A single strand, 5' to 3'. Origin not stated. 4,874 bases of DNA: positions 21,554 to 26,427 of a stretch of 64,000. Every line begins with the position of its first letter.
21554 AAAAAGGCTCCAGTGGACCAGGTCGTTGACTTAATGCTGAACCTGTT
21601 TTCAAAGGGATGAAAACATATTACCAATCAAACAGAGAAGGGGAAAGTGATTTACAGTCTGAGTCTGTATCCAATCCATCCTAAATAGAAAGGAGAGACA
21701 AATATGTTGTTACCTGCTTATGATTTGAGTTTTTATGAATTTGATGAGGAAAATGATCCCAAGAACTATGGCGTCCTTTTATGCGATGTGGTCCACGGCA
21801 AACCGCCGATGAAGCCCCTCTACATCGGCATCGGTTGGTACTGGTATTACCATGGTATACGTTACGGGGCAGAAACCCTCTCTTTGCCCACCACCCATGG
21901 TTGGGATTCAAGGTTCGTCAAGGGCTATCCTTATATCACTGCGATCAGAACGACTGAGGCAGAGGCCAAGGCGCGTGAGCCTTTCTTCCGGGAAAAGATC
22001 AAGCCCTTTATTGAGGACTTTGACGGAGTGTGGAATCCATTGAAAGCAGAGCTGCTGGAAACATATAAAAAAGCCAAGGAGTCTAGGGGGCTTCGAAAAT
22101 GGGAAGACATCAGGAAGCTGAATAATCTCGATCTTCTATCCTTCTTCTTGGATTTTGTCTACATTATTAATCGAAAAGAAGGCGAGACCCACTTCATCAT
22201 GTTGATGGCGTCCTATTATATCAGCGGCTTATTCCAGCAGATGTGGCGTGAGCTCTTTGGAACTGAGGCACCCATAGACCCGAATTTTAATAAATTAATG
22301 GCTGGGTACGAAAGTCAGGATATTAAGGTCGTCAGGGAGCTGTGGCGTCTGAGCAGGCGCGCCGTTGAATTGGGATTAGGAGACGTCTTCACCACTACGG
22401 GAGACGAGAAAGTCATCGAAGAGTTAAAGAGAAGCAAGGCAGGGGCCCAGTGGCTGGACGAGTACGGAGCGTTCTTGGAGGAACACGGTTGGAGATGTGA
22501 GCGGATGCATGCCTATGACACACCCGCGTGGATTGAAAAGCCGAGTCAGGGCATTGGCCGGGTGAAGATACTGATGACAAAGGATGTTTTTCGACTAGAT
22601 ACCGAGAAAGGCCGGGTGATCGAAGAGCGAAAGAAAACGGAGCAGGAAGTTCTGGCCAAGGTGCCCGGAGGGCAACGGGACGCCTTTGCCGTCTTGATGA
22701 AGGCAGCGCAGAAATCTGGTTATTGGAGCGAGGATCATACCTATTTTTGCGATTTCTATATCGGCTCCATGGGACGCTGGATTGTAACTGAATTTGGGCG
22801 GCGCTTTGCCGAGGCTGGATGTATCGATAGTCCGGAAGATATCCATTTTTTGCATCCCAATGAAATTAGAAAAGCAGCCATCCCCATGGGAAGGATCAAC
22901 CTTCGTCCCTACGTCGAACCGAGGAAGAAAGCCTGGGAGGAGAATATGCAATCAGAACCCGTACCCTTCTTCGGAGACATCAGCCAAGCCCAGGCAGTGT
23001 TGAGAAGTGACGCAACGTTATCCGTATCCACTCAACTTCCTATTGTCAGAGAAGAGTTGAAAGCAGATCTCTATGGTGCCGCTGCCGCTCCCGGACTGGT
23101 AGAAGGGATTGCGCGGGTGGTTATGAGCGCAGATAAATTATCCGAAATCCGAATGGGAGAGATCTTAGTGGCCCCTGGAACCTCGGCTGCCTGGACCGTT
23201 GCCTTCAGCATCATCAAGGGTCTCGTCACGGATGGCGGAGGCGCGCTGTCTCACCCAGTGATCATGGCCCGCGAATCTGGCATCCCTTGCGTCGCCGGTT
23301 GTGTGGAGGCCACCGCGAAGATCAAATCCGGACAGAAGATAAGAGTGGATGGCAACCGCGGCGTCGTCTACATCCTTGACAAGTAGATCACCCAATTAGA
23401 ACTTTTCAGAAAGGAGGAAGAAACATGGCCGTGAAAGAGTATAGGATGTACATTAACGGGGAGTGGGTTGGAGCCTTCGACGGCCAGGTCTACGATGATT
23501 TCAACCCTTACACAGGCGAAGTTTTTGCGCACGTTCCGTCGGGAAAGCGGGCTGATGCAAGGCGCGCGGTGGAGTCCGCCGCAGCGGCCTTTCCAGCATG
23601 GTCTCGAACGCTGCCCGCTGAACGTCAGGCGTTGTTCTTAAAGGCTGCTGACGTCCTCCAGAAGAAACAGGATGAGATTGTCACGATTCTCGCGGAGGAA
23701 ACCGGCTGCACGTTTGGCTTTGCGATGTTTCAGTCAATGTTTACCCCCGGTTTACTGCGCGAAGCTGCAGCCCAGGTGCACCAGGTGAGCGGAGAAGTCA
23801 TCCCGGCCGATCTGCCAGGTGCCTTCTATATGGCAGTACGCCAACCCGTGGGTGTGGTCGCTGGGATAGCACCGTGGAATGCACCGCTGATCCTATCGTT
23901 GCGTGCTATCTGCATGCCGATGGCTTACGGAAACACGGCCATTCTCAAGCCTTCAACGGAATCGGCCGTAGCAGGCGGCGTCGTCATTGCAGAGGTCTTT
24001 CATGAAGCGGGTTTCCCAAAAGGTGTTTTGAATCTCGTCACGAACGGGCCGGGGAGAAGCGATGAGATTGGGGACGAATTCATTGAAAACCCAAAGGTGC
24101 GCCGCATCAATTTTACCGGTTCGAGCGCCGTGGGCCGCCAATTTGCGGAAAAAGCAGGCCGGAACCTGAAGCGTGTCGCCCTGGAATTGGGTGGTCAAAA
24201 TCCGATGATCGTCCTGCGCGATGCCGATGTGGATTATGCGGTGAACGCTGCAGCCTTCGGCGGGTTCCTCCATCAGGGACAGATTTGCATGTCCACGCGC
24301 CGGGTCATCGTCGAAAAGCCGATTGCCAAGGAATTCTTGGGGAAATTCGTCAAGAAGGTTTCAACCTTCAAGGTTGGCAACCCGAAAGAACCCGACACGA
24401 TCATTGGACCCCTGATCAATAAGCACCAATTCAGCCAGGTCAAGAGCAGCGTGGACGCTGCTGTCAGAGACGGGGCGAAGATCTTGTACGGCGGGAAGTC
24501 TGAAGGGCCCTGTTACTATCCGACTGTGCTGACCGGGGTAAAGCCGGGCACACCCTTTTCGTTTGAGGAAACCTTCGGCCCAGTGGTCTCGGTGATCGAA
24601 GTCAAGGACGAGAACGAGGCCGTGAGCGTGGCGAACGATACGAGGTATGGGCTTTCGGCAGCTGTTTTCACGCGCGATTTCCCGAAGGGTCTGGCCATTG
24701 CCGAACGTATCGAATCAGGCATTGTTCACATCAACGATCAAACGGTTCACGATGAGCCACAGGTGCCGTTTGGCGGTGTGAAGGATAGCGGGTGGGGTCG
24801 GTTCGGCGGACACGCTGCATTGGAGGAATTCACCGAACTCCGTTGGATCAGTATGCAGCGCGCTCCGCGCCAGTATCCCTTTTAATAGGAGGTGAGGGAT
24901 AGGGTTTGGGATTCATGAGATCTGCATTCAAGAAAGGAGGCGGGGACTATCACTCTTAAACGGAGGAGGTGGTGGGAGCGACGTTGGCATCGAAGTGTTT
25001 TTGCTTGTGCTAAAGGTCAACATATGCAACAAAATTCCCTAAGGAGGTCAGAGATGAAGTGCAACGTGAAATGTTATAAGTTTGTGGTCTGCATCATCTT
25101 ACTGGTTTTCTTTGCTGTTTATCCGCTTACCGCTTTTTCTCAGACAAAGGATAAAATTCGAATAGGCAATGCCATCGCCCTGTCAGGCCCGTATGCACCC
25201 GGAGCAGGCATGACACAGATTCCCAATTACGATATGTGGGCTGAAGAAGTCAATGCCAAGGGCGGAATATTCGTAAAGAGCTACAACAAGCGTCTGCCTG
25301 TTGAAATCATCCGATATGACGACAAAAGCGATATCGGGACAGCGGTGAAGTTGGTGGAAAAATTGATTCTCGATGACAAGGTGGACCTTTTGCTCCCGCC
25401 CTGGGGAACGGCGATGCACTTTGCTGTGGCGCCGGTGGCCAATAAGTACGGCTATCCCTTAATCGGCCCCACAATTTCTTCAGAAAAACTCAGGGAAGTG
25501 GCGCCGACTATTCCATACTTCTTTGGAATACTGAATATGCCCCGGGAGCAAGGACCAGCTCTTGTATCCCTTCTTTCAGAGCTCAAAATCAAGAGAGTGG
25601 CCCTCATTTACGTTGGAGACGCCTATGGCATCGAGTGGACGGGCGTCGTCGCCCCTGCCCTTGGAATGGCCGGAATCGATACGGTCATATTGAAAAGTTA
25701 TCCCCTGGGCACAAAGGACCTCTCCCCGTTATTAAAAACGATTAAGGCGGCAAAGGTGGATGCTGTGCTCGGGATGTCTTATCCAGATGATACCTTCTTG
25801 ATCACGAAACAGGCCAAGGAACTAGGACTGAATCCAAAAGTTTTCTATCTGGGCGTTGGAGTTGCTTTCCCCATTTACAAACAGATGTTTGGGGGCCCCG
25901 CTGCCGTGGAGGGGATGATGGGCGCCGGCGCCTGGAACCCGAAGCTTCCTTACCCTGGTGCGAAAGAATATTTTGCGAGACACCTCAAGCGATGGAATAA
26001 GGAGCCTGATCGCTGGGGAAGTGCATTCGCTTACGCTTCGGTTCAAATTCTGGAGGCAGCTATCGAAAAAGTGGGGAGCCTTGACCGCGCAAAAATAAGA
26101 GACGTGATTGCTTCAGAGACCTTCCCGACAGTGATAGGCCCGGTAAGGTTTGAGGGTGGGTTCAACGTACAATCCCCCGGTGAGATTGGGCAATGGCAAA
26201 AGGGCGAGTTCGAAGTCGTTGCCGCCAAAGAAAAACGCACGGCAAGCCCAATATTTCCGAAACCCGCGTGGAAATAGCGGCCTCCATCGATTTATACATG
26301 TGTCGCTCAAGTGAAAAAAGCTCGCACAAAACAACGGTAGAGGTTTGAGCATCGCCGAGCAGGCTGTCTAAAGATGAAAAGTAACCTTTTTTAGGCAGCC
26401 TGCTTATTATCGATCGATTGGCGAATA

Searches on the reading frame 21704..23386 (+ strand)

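Call 8: search_protein_families(library=pfam, proteins=[window:21704-23386:+], max_evalue=0.01)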
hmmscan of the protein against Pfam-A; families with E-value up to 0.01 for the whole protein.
window:21704-23386:+ (560 aa): 1 family
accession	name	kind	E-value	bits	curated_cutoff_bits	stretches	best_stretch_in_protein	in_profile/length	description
PF00391.29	PEP-utilizers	-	9.2e-22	76.9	23.1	1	484-553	3-72/72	PEP-utilising enzyme, mobile domain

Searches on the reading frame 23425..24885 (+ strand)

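Call 74: search_protein_families(library=pfam, proteins=[window:23425-24885:+], max_evalue=0.001)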
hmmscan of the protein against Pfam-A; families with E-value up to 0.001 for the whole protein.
window:23425-24885:+ (486 aa): 2 families
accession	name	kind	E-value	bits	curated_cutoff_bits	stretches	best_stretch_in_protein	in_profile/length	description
PF00171.27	Aldedh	-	4.4e-158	527.1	23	1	19-475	6-461/461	Aldehyde dehydrogenase family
PF05893.19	LuxC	-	0.00071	19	21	0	139-307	86-254/401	Acyl-CoA reductase (LuxC)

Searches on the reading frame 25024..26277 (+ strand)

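Call 74: search_protein_families(library=pfam, proteins=[window:25024-26277:+], max_evalue=0.001)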
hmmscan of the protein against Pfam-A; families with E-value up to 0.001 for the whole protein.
window:25024-26277:+ (417 aa): 3 families
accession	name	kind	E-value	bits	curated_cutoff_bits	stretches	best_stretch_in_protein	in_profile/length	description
PF13458.12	Peripla_BP_6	-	1.5e-58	199.6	31.7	1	44-392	1-339/343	Periplasmic binding protein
PF13433.12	Peripla_BP_5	-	2.5e-19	70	27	1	45-408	1-354/363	Periplasmic binding protein domain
PF01094.35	ANF_receptor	-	2.1e-13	50.5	25.4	1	90-303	24-241/353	Receptor family ligand binding region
